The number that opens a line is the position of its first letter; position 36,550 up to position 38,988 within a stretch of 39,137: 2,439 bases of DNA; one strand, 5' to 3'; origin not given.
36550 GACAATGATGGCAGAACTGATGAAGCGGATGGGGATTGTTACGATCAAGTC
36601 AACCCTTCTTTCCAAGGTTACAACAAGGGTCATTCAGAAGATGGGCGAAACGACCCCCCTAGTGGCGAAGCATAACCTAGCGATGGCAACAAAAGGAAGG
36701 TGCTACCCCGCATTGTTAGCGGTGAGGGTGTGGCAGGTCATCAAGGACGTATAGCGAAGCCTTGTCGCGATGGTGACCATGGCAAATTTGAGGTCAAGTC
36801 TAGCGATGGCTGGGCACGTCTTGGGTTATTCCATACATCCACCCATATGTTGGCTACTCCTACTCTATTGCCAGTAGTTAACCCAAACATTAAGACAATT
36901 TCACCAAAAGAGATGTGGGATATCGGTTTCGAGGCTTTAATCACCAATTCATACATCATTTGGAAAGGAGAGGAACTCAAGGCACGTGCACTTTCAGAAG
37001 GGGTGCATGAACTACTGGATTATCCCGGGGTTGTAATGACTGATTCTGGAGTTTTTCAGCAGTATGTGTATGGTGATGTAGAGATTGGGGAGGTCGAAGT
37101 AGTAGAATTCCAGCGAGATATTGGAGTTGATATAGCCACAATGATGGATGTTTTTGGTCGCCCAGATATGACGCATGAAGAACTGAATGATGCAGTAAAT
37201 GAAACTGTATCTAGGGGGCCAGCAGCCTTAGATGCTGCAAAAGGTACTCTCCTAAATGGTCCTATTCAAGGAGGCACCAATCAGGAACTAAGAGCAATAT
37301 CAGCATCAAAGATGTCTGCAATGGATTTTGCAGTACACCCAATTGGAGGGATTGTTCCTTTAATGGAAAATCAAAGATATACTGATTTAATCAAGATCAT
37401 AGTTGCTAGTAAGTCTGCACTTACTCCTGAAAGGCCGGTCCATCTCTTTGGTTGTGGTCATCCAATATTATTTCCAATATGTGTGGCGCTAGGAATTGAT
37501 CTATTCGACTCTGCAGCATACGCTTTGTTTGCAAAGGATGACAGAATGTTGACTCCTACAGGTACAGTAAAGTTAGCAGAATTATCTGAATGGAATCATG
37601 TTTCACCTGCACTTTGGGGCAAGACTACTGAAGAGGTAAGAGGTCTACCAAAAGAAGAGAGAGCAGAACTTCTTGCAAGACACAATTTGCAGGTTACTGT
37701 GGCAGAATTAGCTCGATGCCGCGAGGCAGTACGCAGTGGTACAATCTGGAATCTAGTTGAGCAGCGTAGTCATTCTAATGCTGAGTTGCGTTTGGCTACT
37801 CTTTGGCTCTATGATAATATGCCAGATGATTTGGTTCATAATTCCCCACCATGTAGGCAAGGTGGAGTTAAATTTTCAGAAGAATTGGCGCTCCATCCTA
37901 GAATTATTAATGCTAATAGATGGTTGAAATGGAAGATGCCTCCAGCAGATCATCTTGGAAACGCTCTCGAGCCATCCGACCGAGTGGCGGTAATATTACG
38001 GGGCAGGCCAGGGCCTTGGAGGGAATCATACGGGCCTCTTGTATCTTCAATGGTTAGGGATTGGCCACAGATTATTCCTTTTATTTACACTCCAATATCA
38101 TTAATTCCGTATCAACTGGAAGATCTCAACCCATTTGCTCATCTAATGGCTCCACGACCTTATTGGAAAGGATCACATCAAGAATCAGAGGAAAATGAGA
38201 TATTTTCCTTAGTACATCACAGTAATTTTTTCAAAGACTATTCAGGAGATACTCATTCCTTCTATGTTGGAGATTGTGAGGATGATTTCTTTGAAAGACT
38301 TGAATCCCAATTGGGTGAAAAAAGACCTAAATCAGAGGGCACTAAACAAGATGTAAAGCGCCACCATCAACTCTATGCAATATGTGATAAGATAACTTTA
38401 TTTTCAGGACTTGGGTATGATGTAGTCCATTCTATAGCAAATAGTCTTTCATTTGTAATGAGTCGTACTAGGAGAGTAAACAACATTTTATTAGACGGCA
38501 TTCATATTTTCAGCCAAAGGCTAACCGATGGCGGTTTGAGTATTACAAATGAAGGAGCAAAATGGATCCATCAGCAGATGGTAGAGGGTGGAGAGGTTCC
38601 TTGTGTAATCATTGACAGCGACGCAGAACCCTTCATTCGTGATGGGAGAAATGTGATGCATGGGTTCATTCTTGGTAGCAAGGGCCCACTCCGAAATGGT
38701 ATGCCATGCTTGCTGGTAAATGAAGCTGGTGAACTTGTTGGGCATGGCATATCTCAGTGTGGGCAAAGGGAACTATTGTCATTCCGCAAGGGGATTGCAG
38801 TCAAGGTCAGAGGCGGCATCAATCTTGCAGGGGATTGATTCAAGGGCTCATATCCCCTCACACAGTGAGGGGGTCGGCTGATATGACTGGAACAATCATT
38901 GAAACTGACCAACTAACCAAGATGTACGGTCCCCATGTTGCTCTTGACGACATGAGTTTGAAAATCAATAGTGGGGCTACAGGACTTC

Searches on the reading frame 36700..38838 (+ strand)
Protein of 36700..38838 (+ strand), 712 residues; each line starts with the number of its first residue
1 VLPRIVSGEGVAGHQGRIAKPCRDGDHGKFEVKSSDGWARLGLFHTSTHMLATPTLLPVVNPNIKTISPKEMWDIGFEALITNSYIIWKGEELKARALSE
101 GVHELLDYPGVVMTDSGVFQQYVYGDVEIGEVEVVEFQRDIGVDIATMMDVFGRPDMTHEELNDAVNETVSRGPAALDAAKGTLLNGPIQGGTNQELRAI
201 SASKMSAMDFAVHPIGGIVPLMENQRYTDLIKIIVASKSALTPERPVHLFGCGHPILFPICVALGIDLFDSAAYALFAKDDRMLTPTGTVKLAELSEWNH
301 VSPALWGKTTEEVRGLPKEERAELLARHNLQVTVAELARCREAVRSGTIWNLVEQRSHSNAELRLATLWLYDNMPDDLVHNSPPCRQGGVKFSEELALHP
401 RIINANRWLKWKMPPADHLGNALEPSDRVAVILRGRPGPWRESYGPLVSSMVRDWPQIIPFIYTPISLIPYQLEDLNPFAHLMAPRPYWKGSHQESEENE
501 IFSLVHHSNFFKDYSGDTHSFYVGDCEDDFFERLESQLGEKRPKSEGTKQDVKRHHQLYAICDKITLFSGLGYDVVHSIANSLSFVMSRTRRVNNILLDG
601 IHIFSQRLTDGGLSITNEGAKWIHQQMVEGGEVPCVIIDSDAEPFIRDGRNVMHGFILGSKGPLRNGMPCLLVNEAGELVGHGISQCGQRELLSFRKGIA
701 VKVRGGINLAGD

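Call 6: search_protein_families(library=pfam, proteins=[window:36700-38838:+], max_evalue=0.001)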
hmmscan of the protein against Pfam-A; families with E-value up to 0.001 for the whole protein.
window:36700-38838:+ (712 aa): 3 families
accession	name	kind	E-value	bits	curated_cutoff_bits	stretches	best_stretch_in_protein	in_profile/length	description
PF01702.25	TGT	-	8.1e-68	229.5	26.3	1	37-359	2-354/357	Queuine tRNA-ribosyltransferase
PF01472.26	PUA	-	6.7e-11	42.4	24.8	1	636-705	3-72/74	PUA domain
PF14810.12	TGT_C2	-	3.3e-06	27.7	25.3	1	582-626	23-68/72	Patch-forming domain C2 of tRNA-guanine transglycosylase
